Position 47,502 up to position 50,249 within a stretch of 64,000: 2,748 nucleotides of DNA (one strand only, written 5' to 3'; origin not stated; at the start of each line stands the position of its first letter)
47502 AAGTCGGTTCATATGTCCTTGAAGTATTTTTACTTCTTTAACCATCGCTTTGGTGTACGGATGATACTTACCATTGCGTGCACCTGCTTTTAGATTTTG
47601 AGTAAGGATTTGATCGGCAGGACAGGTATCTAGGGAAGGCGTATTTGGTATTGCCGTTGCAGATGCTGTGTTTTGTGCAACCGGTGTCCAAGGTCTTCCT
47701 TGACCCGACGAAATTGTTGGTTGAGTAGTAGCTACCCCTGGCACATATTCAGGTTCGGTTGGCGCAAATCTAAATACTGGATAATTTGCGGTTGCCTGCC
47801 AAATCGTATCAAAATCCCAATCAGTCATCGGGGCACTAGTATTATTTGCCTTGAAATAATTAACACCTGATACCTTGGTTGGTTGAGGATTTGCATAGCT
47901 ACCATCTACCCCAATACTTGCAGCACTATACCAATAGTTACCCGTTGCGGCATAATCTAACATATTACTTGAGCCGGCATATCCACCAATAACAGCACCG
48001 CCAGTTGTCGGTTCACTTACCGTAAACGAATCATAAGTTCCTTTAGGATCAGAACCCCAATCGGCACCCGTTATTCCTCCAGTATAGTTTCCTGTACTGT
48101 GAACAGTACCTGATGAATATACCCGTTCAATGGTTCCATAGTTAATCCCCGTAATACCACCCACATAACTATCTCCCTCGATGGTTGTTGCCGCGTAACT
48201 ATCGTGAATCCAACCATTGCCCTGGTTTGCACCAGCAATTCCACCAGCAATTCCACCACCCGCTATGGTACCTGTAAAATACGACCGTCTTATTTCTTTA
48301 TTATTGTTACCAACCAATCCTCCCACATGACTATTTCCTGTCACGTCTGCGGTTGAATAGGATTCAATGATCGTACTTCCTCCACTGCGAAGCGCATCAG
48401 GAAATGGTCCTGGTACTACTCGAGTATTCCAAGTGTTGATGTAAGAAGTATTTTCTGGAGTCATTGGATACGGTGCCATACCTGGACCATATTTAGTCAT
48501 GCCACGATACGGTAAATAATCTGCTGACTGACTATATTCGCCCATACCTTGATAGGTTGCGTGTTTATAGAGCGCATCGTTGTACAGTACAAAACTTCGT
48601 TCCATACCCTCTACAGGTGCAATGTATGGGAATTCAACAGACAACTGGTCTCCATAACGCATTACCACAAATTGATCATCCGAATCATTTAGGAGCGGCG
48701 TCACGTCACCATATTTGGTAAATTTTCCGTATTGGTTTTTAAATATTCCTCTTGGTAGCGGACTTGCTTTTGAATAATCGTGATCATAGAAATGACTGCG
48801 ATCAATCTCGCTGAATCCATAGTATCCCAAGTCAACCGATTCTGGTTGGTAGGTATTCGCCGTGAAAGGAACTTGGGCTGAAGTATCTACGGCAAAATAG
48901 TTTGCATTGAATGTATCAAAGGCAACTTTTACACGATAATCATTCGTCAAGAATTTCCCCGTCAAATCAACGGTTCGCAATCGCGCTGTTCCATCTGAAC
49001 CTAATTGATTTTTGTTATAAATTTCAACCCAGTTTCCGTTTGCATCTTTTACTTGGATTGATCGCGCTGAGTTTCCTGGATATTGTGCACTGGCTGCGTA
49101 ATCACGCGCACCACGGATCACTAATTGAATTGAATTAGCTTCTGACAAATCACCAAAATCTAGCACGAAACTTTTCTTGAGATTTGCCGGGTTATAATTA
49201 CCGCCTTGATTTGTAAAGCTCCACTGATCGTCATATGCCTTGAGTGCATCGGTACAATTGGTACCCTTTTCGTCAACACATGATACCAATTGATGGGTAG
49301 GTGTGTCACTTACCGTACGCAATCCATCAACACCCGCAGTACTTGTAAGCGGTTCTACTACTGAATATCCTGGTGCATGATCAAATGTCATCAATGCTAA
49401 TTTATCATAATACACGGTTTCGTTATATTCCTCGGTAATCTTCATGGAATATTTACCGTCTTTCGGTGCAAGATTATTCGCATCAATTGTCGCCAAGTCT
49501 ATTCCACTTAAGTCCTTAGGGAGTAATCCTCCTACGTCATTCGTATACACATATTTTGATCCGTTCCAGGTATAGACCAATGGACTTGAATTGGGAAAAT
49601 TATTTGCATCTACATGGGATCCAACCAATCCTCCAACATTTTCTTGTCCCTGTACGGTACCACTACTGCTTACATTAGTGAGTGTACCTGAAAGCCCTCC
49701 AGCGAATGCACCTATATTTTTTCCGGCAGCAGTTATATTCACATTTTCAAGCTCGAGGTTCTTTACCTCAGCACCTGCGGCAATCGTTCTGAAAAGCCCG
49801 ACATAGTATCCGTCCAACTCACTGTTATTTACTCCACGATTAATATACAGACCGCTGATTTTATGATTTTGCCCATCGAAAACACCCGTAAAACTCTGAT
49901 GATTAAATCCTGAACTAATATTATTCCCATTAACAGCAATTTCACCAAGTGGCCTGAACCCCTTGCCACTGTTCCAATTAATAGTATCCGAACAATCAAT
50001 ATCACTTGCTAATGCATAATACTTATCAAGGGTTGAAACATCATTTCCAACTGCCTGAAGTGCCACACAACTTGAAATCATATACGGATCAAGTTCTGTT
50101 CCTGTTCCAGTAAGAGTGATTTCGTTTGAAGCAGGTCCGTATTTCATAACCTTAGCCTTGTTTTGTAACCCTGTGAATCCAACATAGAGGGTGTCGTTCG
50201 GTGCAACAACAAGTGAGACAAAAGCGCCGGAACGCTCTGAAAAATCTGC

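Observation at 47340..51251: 1303-aa surface protein with seven ~147-bp tandem-repeat propeller blades, a GLUG-like region and a C-terminal PG-binding domain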

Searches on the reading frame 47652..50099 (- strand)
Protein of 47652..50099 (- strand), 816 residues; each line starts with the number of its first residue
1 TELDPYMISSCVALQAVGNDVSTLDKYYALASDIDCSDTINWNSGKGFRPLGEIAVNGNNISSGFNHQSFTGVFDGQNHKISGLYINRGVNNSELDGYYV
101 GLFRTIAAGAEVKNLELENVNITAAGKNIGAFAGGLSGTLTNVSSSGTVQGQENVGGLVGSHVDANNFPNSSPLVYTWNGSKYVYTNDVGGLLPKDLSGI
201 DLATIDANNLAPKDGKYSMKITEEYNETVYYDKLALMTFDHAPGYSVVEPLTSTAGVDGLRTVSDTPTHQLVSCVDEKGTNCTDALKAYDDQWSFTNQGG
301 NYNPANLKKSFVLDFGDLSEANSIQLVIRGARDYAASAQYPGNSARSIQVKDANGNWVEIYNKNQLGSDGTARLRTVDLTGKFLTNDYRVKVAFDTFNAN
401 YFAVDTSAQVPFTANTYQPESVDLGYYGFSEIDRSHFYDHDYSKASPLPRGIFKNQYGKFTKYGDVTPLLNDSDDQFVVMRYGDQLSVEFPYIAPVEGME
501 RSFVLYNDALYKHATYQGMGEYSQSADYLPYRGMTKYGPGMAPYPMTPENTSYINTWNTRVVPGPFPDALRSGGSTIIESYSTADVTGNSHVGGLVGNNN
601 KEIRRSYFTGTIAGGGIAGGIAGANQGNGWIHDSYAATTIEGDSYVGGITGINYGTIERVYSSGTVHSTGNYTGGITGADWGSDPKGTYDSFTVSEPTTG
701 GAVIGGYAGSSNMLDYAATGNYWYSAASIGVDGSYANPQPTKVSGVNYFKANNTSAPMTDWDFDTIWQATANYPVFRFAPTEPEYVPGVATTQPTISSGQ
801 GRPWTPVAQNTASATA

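Call 17: find_homologous_proteins(query=window:47652-50099:-)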
Query window:47652-50099:- (816 aa): 551 proteins with E <= 0.001 among 8000 candidates; the best 120 are listed.
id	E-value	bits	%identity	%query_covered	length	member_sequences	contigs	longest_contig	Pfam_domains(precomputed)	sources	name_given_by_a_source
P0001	0.0e+0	1866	100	100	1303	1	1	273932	PF12768.14,PF01471.24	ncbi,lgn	ncbi:MAG: peptidoglycan-binding protein [bacterium]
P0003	0.0e+0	1347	76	96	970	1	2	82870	PF01471.24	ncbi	-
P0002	0.0e+0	1346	75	96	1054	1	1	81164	PF07581.18,PF01471.24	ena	-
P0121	0.0e+0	1076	62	96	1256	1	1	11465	PF07581.18,PF01471.24,PF16656.12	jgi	jgi:hypothetical protein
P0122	0.0e+0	1034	60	98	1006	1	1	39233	PF07581.18,PF01471.24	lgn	-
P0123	0.0e+0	1032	60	100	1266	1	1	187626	PF07581.18,PF01471.24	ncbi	-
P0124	0.0e+0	1015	57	99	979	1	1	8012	PF07581.18,PF01471.24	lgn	-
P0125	2.7e-293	994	63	87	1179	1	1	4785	PF07581.18,PF01471.24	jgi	jgi:The GLUG motif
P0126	3.5e-286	970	57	96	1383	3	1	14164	PF01471.24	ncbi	ncbi:MAG: choice-of-anchor Q domain-containing protein [Candidatus Taylorbacteria bacterium]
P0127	3.8e-265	901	55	97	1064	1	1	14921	PF07581.18,PF01471.24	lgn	-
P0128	1.9e-217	743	48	95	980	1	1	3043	PF07581.18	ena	-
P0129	3.4e-216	739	49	95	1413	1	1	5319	PF07581.18,PF01471.24,PF00041.28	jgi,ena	-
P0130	3.5e-206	706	59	69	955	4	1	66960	PF01471.24,PF16656.12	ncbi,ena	-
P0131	1.1e-205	704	52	83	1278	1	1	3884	PF07581.18,PF01471.24,PF16656.12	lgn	-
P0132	1.3e-205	704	53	82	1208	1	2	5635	PF18998.7,PF07581.18,PF01471.24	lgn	-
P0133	3.4e-204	699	50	86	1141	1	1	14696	PF07581.18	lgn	-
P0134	1.8e-201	690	52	84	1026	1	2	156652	PF05342.20,PF07581.18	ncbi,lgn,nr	ncbi:MAG: hypothetical protein NTW62_01720 [Candidatus Nomurabacteria bacterium]|nr:hypothetical pro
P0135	1.1e-200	687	51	86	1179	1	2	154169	PF13385.14,PF07581.18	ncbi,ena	-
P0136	4.1e-198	679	47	94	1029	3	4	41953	PF07581.18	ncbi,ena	-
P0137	1.7e-196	674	51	76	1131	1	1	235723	PF05342.20,PF07581.18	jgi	jgi:hypothetical protein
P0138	1.4e-195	671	48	86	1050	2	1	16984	PF05342.20,PF07581.18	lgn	-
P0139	2.4e-186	640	47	82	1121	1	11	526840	PF05342.20,PF07581.18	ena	-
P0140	3.4e-183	630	42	94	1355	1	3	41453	PF05342.20,PF07581.18,PF01471.24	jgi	jgi:hypothetical protein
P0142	3.4e-180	620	43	95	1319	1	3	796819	PF05342.20,PF07581.18,PF01471.24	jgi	jgi:hypothetical protein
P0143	1.2e-179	618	43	95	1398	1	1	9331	PF05342.20,PF07581.18,PF01471.24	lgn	-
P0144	1.2e-179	618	44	94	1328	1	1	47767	PF07581.18,PF01471.24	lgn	-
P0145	1.3e-179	618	45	95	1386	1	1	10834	PF13385.14,PF07581.18,PF00041.28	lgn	-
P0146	1.3e-176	608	42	95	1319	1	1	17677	PF07581.18,PF01471.24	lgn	-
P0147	6.5e-173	596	57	57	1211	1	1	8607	PF27237.1,PF07581.18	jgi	jgi:hypothetical protein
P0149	2.2e-172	594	42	95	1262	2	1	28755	PF07581.18,PF01471.24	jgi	jgi:hypothetical protein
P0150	3.7e-170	586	42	95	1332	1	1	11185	PF07581.18,PF01471.24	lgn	-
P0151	1.3e-165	571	42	94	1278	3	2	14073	PF07581.18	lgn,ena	-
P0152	1.2e-162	562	46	82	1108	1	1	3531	PF07581.18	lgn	-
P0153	2.5e-158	547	41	95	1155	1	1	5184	PF07581.18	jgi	jgi:hypothetical protein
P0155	4.7e-152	527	44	83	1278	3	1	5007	PF07581.18,PF10102.15,PF00041.28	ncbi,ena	-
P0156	1.2e-148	515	43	87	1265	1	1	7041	PF07581.18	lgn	-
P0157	1.8e-148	515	42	86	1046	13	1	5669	PF07581.18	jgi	-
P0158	4.8e-148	513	50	62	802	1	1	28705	PF07581.18,PF01471.24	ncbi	-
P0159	2.4e-147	511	38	94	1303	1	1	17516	PF07581.18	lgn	-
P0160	2.1e-145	505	42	92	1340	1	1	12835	PF05342.20,PF07691.18,PF07581.18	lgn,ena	-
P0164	1.6e-132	462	41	86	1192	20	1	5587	PF05342.20,PF07691.18,PF07581.18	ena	-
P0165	1.0e-129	453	38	86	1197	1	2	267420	PF07581.18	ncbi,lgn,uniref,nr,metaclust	ncbi:MAG: Bacillopeptidase F precursor [candidate division WS6 bacterium OLB20]|uniref:Bacillopeptid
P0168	3.4e-115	405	41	57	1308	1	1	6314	PF07581.18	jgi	jgi:hypothetical protein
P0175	9.7e-87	311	35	24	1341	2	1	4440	PF07581.18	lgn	-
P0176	2.4e-73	266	41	13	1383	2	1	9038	PF07581.18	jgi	-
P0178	1.3e-65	241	43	19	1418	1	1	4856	PF03793.25,PF07581.18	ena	-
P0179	4.1e-64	236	33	82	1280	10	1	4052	PF07581.18,PF02368.25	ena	-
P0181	8.7e-60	221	36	19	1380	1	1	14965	PF05342.20,PF07581.18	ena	-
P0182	1.2e-58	218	36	20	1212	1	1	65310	PF07581.18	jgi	-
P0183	1.3e-58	218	36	21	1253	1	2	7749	PF07581.18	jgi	-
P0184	3.5e-56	209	39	20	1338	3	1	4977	PF05342.20,PF03793.25,PF07581.18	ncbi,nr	ncbi:MAG: PASTA domain-containing protein, partial [Anaerohalosphaera sp.]|nr:PASTA domain-containin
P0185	1.2e-55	208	36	20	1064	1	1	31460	PF07581.18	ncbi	-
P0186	1.2e-55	208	31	20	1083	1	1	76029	PF07581.18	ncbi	-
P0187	1.3e-55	208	37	21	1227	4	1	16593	PF05342.20,PF07581.18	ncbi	-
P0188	2.3e-55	207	37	19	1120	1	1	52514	PF07581.18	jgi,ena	-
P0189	6.0e-54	202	38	19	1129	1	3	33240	PF07581.18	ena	-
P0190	9.1e-54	202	34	21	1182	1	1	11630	PF00581.26,PF07581.18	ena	-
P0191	9.8e-53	198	40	20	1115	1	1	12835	PF05342.20,PF07581.18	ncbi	-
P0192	1.5e-52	197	38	19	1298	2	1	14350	PF05342.20,PF07581.18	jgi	jgi:hypothetical protein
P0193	3.8e-52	196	32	26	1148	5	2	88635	PF07581.18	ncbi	ncbi:MAG: GLUG motif-containing protein [Planctomycetota bacterium]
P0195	1.1e-50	191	36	20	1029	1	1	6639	PF07581.18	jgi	-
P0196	2.3e-50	190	39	23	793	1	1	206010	PF07581.18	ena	-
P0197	5.0e-50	189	35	20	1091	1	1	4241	PF05342.20,PF07581.18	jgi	jgi:hypothetical protein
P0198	7.4e-50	189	39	20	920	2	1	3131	PF07581.18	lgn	-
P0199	2.3e-48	184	34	25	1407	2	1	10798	PF07581.18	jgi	-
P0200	5.9e-48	182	37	19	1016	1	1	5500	PF07581.18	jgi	jgi:hypothetical protein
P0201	1.5e-47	181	33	23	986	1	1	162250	PF07581.18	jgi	jgi:hypothetical protein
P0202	5.5e-47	179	35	19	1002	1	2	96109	PF05342.20,PF07581.18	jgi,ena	-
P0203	1.5e-46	178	40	14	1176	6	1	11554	PF07581.18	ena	-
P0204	6.0e-46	176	38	21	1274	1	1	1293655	PF05342.20,PF07581.18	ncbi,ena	-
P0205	6.0e-46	176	38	19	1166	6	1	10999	PF07581.18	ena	-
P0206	7.9e-46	175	36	19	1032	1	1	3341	PF07581.18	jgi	jgi:hypothetical protein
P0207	1.9e-45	174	32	17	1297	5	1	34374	PF05342.20,PF07581.18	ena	-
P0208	3.6e-45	173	40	18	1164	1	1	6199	PF07581.18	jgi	jgi:hypothetical protein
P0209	8.2e-45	172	31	27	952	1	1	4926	PF07581.18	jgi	jgi:hypothetical protein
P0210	2.2e-44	170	35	25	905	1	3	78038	PF07581.18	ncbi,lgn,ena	-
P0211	5.5e-44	169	38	20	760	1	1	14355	PF07581.18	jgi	jgi:hypothetical protein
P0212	7.1e-44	169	45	19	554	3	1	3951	PF05342.20,PF07581.18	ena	-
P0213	2.2e-43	167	35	20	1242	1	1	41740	PF07581.18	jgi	jgi:hypothetical protein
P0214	1.2e-42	165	34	19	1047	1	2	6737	PF07581.18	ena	-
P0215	2.7e-42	164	36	13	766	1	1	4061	PF07581.18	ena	-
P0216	3.9e-42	163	37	19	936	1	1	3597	PF07581.18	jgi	jgi:hypothetical protein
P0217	1.2e-40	158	35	20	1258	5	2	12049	PF07581.18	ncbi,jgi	ncbi:MAG: GLUG motif-containing protein [Planctomycetota bacterium]|jgi:hypothetical protein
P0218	1.2e-40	158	38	19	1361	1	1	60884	PF17963.8,PF07581.18,PF05345.19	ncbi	-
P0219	1.9e-40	157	38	21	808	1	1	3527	PF07581.18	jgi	jgi:hypothetical protein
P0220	4.2e-40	156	35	19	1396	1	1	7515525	PF07581.18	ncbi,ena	-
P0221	5.6e-40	156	34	24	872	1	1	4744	PF07581.18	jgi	-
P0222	6.4e-40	156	36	19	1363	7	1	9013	PF05342.20,PF18962.8,PF18370.8,PF07581.18,PF00041.28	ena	-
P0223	1.2e-39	155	32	23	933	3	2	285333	PF07581.18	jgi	jgi:hypothetical protein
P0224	1.2e-39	155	38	20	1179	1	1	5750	PF07581.18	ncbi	ncbi:MAG: GLUG motif-containing protein, partial [Candidatus Saliniplasma sp.]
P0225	5.7e-39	153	41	16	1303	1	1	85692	PF07581.18,PF00395.26,PF19077.7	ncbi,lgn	-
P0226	6.7e-39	152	35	18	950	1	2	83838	PF07581.18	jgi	jgi:hypothetical protein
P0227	1.7e-38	151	32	19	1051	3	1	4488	PF07581.18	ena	-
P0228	3.2e-38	150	37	20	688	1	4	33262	PF07581.18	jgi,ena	jgi:hypothetical protein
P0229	2.2e-37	147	31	24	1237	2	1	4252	PF07581.18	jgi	-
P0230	6.1e-37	146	30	19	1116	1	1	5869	PF07581.18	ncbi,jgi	ncbi:MAG: GLUG motif-containing protein [Planctomycetota bacterium]|jgi:hypothetical protein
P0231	6.4e-37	146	32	32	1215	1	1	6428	PF05342.20,PF07581.18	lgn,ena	-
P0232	9.0e-37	145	42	13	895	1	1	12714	PF07581.18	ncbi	-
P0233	9.6e-37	145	39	17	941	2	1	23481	PF07581.18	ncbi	ncbi:MAG: GLUG motif-containing protein [Phycisphaerales bacterium]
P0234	2.5e-36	144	35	20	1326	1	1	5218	PF20009.5,PF07581.18,PF13620.13,PF17210.10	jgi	jgi:hypothetical protein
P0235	2.7e-36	144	36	14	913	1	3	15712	PF07581.18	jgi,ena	-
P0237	5.6e-36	143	42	13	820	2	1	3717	PF07581.18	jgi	jgi:hypothetical protein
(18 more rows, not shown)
